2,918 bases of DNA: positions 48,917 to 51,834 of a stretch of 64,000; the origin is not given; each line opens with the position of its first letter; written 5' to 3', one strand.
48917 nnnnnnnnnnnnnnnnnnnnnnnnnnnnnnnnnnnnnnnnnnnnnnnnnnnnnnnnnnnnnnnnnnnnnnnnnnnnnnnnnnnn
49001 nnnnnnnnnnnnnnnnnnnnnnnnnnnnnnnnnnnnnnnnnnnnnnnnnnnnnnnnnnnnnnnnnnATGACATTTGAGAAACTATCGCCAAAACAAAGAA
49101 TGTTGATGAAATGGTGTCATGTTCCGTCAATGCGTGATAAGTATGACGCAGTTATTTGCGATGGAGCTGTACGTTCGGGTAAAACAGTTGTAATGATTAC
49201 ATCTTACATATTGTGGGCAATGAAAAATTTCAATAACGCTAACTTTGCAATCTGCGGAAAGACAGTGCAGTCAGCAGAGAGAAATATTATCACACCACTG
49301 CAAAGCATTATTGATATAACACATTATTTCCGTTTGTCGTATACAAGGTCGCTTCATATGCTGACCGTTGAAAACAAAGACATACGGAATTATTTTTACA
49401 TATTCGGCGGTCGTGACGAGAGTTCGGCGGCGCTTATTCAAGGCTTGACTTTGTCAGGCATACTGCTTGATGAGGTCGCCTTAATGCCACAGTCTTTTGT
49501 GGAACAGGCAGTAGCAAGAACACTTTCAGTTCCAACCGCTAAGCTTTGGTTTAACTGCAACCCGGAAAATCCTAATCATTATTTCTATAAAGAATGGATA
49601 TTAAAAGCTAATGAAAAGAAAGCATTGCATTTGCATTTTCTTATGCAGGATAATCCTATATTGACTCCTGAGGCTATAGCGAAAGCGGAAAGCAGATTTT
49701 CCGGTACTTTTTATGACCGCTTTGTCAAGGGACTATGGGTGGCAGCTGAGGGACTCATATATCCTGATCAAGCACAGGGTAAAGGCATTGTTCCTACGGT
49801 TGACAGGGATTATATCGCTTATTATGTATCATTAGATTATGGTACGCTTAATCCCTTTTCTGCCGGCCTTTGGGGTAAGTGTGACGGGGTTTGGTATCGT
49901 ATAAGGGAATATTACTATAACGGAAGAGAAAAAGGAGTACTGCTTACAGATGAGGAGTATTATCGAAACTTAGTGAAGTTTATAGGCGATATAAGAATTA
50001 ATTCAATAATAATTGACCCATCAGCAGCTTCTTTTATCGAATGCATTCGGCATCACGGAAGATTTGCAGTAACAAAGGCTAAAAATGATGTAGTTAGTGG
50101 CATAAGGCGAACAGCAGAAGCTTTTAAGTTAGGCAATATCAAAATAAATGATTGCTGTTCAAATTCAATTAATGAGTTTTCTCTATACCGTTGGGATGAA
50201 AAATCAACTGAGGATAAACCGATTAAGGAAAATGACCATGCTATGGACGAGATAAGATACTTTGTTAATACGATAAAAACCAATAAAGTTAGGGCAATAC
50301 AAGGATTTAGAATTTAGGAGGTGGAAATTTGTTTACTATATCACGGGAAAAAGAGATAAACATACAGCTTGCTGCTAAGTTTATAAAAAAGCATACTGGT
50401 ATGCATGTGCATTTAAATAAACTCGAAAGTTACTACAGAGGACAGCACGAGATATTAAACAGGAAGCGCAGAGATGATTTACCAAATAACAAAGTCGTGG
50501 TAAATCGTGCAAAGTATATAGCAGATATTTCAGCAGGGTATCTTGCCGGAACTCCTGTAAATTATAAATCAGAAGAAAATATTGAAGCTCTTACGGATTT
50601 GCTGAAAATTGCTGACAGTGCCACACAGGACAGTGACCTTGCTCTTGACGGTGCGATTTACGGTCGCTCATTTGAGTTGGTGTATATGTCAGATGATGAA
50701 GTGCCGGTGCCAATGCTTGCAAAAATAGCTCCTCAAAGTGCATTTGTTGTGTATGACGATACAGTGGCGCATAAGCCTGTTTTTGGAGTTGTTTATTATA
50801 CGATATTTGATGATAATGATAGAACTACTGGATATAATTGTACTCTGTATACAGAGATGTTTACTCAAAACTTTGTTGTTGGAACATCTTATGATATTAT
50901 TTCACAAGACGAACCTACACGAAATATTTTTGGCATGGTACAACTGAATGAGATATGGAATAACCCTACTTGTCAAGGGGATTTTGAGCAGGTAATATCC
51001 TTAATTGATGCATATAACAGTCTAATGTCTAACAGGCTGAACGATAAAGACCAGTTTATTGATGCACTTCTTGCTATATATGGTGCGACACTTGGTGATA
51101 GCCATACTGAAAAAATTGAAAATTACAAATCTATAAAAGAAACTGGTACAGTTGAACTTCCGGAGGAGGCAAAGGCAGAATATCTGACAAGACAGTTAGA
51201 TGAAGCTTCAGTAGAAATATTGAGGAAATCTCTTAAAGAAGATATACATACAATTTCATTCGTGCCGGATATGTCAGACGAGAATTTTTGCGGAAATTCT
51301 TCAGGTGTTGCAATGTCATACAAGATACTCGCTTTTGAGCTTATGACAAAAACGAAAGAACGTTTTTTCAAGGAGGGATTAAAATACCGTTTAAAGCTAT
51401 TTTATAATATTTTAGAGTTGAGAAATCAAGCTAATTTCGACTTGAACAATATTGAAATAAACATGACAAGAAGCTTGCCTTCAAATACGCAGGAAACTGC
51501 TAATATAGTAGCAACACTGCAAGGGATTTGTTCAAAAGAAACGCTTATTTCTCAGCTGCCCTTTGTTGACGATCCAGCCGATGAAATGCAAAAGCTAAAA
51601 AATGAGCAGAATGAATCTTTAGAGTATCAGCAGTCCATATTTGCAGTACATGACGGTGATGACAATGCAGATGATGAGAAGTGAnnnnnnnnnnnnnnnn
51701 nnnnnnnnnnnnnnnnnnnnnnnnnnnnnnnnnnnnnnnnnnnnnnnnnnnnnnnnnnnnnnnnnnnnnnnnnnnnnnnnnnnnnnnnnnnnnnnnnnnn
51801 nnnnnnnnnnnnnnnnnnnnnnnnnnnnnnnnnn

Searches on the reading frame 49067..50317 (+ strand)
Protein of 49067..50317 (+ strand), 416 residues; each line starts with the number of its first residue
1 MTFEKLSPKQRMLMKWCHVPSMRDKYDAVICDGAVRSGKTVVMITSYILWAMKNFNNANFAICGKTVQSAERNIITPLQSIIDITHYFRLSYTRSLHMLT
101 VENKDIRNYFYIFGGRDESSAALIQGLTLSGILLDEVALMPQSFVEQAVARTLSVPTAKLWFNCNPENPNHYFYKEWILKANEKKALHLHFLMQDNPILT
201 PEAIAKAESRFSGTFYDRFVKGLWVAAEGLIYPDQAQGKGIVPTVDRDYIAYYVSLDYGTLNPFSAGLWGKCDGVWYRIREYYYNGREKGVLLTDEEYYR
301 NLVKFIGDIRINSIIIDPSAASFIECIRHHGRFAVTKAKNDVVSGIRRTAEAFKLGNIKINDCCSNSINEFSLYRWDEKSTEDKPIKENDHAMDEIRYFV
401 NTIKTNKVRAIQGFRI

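Call 49: search_protein_families(library=phrogs, proteins=[window:49067-50317:+], max_evalue=0.001)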
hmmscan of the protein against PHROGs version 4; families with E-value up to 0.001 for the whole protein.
window:49067-50317:+ (416 aa): 8 families
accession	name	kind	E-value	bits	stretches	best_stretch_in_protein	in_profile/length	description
phrog_10250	-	head and packaging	1.8e-44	153.2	1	210-412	4-224/228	terminase large subunit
phrog_2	-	head and packaging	4.1e-44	152.5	1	7-407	267-596/807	terminase large subunit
phrog_5653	-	head and packaging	1.3e-20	75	1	222-407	1-184/199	terminase large subunit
phrog_6672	-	head and packaging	2.6e-18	67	1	306-407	29-133/145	terminase large subunit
phrog_29775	-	unknown function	1.4e-07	32.4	1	93-203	63-169/212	-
phrog_3717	-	head and packaging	9.3e-07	29.6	1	25-260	22-260/277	terminase large subunit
phrog_979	-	head and packaging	0.00043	20.1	1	4-178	152-314/642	terminase large subunit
phrog_30463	-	unknown function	0.00075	21.1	0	337-399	10-69/101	-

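Call 62: find_related_loci(query=window:49067-50317:+, collection=viral_contigs, flank=5000)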
Query window:49067-50317:+ (416 aa) in viral_contigs; peptide patterns used: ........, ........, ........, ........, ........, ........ (x = any residue, [..] = any of these).
600 stretches matched a pattern (row limit reached: there are more); 593 encode a relative of the query (tblastn E <= 1e-3); the best 80 are kept; 80 distinct loci.
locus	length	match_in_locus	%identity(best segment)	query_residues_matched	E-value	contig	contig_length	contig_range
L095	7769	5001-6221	60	1-416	5e-171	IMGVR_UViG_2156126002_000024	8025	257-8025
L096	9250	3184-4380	55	1-403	3e-153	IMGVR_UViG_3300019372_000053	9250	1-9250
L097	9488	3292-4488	55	1-403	3e-153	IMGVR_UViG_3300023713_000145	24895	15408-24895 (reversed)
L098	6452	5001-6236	55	5-412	7e-152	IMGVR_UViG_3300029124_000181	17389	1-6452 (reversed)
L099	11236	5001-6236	55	5-412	2e-151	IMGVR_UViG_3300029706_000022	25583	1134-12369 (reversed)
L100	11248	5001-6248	54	1-412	2e-151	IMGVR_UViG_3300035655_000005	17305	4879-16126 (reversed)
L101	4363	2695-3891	56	1-403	1e-154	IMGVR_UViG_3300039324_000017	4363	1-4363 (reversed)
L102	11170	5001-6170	58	6-403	1e-151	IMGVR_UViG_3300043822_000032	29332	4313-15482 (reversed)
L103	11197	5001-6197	55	1-403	9e-151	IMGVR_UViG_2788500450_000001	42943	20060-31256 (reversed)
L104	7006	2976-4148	58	6-403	9e-151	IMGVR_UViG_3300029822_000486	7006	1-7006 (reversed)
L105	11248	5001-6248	56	1-412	3e-150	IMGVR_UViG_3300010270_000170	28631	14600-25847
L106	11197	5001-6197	55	1-403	5e-150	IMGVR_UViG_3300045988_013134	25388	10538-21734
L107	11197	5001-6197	55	1-403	8e-150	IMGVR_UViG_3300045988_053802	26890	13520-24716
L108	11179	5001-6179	56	1-403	7e-150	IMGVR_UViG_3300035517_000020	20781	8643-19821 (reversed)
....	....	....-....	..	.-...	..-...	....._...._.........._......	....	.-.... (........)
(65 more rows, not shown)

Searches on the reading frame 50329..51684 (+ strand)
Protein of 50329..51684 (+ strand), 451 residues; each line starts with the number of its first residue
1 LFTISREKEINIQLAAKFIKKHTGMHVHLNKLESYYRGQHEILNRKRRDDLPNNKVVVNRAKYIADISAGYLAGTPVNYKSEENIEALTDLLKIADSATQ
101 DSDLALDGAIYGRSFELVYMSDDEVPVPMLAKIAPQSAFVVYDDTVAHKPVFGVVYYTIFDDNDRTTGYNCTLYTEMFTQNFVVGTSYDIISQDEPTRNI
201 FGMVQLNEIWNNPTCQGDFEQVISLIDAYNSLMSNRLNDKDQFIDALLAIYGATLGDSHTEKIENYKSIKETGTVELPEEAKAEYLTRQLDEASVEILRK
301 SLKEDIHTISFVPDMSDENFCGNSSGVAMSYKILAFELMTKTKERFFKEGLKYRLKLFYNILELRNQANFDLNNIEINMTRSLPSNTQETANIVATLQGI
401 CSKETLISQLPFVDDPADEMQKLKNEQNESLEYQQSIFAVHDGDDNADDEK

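Call 49: search_protein_families(library=phrogs, proteins=[window:50329-51684:+], max_evalue=0.001)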
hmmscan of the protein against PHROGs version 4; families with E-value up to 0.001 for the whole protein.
window:50329-51684:+ (451 aa): 7 families
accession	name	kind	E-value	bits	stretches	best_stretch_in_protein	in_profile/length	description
phrog_64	-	head and packaging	2.1e-123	413.7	1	8-449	71-517/547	portal protein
phrog_9064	-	head and packaging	9.5e-44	150.7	1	217-440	2-220/228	portal protein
phrog_8418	-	head and packaging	1.4e-25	91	1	329-440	1-114/136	portal protein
phrog_8065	-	unknown function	4e-23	83.3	1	8-123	38-159/165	-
phrog_36559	-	unknown function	4e-08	34.3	1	368-428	11-71/87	-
phrog_104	-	head and packaging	6.9e-06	26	1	100-241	134-277/550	portal protein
phrog_38065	-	head and packaging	1.5e-05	26.3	1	10-86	22-100/106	portal protein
